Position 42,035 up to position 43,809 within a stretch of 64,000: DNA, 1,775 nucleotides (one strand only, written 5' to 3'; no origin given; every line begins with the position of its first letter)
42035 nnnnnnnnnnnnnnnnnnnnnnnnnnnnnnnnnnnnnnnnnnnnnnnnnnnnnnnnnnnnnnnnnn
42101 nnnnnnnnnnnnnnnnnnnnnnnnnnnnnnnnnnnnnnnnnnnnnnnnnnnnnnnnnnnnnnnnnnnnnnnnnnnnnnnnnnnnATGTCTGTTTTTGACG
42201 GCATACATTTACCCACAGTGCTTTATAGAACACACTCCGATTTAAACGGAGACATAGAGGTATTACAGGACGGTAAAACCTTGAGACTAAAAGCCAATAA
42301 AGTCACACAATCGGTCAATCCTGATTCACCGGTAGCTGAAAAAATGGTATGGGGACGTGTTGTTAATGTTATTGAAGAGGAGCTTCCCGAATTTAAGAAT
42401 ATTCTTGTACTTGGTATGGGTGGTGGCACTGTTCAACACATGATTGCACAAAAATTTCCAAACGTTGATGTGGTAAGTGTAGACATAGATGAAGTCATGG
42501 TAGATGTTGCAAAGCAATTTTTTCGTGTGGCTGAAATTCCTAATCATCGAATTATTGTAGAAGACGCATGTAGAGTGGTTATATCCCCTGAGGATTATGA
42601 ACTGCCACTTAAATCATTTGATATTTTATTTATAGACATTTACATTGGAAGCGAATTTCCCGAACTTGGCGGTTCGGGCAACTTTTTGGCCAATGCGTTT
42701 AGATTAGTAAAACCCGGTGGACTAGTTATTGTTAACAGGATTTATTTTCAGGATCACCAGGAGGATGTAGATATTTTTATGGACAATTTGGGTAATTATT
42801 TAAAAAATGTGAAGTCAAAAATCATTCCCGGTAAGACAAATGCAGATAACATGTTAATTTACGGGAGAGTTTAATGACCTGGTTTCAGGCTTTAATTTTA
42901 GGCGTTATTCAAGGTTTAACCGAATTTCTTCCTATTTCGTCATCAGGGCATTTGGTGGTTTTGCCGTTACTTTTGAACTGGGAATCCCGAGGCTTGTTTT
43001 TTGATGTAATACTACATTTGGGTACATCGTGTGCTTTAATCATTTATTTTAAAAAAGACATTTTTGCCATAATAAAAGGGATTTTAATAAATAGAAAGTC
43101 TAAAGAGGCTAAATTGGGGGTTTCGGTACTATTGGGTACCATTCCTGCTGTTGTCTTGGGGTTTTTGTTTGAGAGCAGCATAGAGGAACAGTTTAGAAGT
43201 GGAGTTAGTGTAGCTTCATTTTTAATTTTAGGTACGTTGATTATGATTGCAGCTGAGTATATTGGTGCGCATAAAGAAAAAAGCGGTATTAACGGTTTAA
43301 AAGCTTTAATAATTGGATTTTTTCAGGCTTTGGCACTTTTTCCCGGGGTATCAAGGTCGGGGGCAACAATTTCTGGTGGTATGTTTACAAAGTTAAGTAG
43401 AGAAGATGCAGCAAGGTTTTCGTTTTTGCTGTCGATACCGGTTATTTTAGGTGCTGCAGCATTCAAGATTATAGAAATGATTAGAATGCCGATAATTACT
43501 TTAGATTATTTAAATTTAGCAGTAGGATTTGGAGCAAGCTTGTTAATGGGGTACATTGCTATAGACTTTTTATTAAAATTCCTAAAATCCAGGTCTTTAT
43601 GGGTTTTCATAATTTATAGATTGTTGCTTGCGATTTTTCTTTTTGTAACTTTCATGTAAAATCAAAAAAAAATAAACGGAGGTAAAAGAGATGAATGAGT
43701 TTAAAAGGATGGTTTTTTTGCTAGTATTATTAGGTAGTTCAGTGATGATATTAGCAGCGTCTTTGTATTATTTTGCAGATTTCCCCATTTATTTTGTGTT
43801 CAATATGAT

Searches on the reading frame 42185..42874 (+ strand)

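Call 69: search_protein_families(library=pfam, proteins=[window:42185-42874:+], max_evalue=0.00001)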
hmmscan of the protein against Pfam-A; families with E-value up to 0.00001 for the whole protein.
window:42185-42874:+ (229 aa): 4 families
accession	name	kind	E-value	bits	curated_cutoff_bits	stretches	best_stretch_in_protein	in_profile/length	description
PF13649.12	Methyltransf_25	-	5.3e-09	37.1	27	1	73-179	1-97/97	Methyltransferase domain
PF13847.12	Methyltransf_31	-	1.4e-07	31.8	27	1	72-201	6-125/145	Methyltransferase domain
PF01564.23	Spermine_synth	-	5.9e-07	29.7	22.9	1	60-225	9-172/186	Spermine/spermidine synthase domain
PF08241.18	Methyltransf_11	-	1.2e-06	29.5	21.2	1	75-183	2-95/95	Methyltransferase domain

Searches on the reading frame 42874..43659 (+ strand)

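Call 69: search_protein_families(library=pfam, proteins=[window:42874-43659:+], max_evalue=0.00001)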
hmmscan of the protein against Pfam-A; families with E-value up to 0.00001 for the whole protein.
window:42874-43659:+ (261 aa): 1 family
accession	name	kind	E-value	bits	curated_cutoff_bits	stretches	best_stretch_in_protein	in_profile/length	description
PF02673.24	BacA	-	2.4e-77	260.5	33.4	1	6-254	1-256/257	Bacitracin resistance protein BacA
